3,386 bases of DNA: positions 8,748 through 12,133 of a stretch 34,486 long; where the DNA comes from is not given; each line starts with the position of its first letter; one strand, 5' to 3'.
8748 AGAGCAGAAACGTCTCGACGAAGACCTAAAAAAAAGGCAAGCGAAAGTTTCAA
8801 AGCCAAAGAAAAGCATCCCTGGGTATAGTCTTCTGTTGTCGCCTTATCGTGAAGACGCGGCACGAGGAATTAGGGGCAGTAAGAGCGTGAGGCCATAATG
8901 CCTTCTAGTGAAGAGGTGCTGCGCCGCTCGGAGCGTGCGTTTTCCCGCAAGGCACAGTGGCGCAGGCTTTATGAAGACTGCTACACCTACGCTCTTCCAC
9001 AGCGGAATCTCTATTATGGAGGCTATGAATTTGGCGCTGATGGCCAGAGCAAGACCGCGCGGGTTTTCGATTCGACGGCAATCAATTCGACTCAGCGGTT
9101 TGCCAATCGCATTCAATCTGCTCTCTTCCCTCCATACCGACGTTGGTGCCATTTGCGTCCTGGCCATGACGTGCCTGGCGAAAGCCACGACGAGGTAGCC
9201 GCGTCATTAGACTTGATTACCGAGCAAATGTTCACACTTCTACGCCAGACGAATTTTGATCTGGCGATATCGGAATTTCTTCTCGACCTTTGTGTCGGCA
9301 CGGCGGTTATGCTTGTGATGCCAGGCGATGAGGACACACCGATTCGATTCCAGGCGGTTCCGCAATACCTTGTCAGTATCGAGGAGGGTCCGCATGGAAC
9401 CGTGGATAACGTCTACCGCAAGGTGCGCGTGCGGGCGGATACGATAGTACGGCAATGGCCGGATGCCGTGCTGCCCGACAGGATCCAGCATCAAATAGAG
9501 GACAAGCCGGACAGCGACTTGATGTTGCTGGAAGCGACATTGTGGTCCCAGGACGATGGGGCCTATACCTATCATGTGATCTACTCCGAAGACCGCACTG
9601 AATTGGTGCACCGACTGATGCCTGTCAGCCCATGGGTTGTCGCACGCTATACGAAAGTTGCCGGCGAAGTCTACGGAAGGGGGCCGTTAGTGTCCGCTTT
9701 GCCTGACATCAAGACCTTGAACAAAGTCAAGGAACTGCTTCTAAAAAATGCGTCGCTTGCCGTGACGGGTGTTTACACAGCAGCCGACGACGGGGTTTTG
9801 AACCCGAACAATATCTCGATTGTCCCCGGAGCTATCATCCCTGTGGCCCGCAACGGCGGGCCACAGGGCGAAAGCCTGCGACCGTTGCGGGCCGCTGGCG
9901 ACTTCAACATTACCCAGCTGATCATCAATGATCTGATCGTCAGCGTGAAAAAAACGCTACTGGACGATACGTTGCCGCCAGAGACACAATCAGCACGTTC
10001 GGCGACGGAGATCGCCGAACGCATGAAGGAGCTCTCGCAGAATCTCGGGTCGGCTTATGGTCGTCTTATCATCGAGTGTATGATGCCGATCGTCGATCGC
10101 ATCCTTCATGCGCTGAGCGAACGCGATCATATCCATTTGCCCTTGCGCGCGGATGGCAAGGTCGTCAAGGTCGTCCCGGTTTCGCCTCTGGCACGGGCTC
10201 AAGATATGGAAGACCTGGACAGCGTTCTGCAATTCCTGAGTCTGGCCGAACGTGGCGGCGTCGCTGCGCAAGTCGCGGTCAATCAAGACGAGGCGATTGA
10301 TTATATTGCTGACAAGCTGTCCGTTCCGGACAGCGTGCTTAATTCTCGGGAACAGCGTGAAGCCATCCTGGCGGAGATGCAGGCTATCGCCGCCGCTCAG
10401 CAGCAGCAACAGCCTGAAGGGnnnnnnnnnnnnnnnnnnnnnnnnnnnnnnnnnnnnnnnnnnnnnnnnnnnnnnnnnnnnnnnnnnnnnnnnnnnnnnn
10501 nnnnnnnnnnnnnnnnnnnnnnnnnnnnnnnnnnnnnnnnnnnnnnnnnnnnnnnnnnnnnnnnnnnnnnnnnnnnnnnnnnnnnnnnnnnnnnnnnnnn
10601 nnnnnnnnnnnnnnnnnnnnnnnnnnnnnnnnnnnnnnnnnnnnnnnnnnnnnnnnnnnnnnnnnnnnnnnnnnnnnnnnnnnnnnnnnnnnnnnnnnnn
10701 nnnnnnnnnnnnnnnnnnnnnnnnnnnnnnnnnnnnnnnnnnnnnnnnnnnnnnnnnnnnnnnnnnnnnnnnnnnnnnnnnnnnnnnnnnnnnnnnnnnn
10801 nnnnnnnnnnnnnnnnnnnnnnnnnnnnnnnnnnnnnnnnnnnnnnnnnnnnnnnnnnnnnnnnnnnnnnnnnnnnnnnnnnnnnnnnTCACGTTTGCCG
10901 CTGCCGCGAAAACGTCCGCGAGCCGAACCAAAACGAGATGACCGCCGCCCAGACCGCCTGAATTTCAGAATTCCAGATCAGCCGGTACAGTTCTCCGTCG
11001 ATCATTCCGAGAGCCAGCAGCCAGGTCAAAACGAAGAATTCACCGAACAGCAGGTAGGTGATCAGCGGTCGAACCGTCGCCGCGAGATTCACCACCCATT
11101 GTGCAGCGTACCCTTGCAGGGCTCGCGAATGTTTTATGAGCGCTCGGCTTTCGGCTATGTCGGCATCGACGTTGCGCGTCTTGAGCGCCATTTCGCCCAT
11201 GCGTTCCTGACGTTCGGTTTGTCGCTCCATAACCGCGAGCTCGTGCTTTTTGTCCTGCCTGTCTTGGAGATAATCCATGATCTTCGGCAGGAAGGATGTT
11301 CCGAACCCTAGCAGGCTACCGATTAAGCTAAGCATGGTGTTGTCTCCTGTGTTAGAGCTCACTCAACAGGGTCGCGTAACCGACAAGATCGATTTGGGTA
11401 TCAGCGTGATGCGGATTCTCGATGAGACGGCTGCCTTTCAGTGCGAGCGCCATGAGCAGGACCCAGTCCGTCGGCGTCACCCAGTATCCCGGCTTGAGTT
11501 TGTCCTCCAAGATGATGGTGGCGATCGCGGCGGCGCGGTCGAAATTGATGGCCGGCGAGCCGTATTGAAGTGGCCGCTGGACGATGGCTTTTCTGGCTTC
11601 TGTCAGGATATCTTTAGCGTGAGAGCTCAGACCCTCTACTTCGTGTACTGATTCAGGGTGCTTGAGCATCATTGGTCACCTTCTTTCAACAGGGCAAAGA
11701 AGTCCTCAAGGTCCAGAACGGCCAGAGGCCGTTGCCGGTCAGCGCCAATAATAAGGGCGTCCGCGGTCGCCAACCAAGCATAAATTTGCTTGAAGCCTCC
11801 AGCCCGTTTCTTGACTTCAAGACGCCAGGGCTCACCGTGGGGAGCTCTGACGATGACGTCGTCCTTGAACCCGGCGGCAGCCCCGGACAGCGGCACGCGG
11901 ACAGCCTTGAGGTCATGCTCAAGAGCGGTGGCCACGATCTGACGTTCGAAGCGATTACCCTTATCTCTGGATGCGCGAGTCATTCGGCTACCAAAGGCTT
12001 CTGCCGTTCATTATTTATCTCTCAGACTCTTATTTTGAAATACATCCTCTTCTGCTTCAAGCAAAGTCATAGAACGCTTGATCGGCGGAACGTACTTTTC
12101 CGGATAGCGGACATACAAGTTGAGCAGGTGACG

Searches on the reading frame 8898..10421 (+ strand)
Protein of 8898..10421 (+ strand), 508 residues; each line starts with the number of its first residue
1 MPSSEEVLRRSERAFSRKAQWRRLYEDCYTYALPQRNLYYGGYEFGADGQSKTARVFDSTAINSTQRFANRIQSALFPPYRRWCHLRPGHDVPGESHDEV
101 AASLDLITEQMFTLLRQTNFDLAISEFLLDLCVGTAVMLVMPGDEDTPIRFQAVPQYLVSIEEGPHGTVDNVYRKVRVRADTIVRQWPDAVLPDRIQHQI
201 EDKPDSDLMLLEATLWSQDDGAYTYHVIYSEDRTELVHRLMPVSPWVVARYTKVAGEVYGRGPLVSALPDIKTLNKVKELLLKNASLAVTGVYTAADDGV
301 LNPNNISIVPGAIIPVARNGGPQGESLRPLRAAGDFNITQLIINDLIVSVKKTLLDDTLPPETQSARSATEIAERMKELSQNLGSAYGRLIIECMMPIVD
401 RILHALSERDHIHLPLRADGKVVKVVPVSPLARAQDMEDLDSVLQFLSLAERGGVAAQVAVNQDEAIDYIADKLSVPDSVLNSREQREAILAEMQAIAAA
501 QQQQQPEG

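Call 16: find_related_loci(query=window:8898-10421:+, collection=viral_contigs, flank=10000)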
Query window:8898-10421:+ (508 aa) in viral_contigs; peptide patterns used: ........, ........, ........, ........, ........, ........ (x = any residue, [..] = any of these).
382 stretches matched a pattern; 370 encode a relative of the query (tblastn E <= 1e-3); the best 80 are kept; 80 distinct loci.
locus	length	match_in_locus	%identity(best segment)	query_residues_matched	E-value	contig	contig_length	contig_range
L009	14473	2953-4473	66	6-506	0e+0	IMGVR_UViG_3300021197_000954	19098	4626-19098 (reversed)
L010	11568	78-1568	67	4-495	0e+0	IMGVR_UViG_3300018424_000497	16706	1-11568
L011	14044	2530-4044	67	6-505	0e+0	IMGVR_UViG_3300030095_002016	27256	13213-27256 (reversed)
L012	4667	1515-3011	67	6-499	0e+0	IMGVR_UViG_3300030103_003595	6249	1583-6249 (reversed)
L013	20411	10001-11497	67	6-499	0e+0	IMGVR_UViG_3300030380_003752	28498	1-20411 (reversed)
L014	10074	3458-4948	66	4-495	0e+0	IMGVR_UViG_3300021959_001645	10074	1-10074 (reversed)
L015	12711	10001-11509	67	6-505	0e+0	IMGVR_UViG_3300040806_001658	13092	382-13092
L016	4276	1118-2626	67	6-505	0e+0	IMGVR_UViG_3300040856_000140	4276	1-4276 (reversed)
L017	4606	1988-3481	67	3-495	0e+0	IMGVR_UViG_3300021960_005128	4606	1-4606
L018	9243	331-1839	67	6-505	0e+0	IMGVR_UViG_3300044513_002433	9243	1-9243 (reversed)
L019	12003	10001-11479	68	6-493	0e+0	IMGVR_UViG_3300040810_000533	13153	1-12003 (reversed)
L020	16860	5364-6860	67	6-499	0e+0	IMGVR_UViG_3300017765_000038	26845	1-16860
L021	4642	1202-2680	68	6-493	0e+0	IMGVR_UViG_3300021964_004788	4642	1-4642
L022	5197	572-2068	67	6-499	0e+0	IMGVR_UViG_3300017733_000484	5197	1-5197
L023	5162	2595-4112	66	6-507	0e+0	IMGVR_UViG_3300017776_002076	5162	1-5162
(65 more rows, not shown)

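Call 21: search_dna_similar(query=window:8898-10421:+, collection=phages, mode=protein, max_rows=15)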
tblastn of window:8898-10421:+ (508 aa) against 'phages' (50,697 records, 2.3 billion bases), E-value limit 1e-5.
Records with a match: 892; places in all: 892; records where one place covers at least 80% of the query: 321.
Best place of each record, by identity: <60% 892.
By first word of the organism name: Klebsiella 373; Pseudomonas 137; Vibrio 118; Pelagibacter 31; Synechococcus 31; Escherichia 21; Ralstonia 16; Dickeya 16; Cyanophage 12; Prochlorococcus 11; and 37 more.
By host as written in the record: Klebsiella pneumoniae 189; - 178; Vibrio cholerae 29; Klebsiella pneumoniae 135080 29; Pseudomonas putida KT2440 and Paw85 25; Candidatus Pelagibacter ubique HTCC1062 21; Pseudomonas fluorescens 15; Klebsiella michiganensis 10; and 216 more.
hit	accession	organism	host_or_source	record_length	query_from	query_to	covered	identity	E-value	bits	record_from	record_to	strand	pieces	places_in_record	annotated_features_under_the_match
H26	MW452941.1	Methylophilales phage MEP301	Methylophilales bacterium FZCC2181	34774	3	487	95%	57.1%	0e+0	606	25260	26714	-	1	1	head-tail connector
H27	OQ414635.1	Pelagibacter phage EXVC031P Hodr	Candidadtus Pelagibacter sp. HTCC1062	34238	5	485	95%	35.3%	6e-98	330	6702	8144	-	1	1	hypothetical protein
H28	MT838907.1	Bacteriophage sp.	human fecal samples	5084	5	482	94%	34.3%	4e-79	275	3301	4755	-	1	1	record has no annotation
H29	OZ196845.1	Vibrio phage PG9A-2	Seawater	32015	1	477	94%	29.1%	1e-61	224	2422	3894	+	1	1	head-tail adaptor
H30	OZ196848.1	Vibrio phage PG9A-1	Seawater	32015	1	477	94%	29.1%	1e-61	224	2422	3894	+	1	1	head-tail adaptor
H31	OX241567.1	Vibrio phage 237E40-1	Seawater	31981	7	477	93%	29.4%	4e-56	208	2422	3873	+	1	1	head-tail connector protein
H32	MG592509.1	Vibrio phage 1.138.O._10N.261.48.A1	Vibrio lentus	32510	1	477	94%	28.9%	3e-61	223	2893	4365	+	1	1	head-to-tail joining protein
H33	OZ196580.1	Vibrio phage K411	Seawater and oysters mix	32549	7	477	93%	29.1%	2e-59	218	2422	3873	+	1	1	head-tail adaptor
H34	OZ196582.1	Vibrio phage K415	Seawater and oysters mix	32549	7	477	93%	29.1%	2e-59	218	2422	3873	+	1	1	head-tail adaptor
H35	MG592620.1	Vibrio phage 1.254.O._10N.286.45.C8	Vibrio lentus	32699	8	477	93%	29.2%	5e-56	207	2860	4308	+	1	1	head-to-tail joining protein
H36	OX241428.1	Vibrio phage 121E34-1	Seawater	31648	7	477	93%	29.0%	2e-54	203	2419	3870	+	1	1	head-tail connector protein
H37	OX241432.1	Vibrio phage 131E34-1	Seawater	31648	7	477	93%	29.0%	2e-54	203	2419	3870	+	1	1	head-tail connector protein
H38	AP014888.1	Vibrio phage CKB-S2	Vibrio coralliilyticus strain P1 ...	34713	8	477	93%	29.1%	2e-60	221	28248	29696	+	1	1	head-tail connector protein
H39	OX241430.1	Vibrio phage 434O48-1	Oyster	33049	7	477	93%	28.9%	2e-55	206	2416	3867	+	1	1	head-tail connector protein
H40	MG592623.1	Vibrio phage 1.257.O._10N.286.46.A4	Vibrio splendidus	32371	8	477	93%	29.0%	3e-56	208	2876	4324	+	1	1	head-to-tail joining protein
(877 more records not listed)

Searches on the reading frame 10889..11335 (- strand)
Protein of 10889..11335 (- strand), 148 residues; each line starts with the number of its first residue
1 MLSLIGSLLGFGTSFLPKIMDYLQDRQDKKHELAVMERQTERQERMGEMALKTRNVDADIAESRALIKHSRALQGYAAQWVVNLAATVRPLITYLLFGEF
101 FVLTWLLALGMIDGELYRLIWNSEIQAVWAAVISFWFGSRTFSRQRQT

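Call 23: search_protein_families(library=phrogs, proteins=[window:10889-11335:-], max_evalue=0.001)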
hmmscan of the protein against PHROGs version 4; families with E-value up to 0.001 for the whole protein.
window:10889-11335:- (148 aa): 1 family
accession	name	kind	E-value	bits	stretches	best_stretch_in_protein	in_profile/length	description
phrog_6637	-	unknown function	1.1e-26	94.7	1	3-147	5-159/160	-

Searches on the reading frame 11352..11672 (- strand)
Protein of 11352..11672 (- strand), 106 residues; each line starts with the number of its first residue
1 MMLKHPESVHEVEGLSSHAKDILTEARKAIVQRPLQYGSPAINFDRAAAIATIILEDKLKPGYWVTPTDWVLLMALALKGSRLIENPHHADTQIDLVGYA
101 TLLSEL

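Call 23: search_protein_families(library=phrogs, proteins=[window:11352-11672:-], max_evalue=0.001)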
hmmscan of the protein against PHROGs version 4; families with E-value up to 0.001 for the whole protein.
window:11352-11672:- (106 aa): 4 families
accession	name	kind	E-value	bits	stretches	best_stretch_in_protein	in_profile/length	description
phrog_474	-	other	4.5e-15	57.3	1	16-105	126-209/274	phosphofructokinase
phrog_6328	-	unknown function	1.5e-12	49.3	1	8-102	148-237/249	-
phrog_18396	-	unknown function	1.1e-10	43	1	20-105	158-243/248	-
phrog_1167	-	other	4e-10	41.2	1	20-104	4-82/169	phosphofructokinase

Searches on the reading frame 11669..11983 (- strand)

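Call 23: search_protein_families(library=phrogs, proteins=[window:11669-11983:-], max_evalue=0.001)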
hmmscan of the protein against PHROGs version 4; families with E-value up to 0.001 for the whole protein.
window:11669-11983:- (104 aa): 2 families
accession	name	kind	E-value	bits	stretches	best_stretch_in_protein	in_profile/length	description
phrog_244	-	DNA, RNA and nucleotide metabolism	2.2e-13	51.9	1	1-102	4-113/186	RusA-like Holliday junction resolvase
phrog_23036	-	DNA, RNA and nucleotide metabolism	3.5e-06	28.1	1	5-95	2-90/177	Holliday junction resolvase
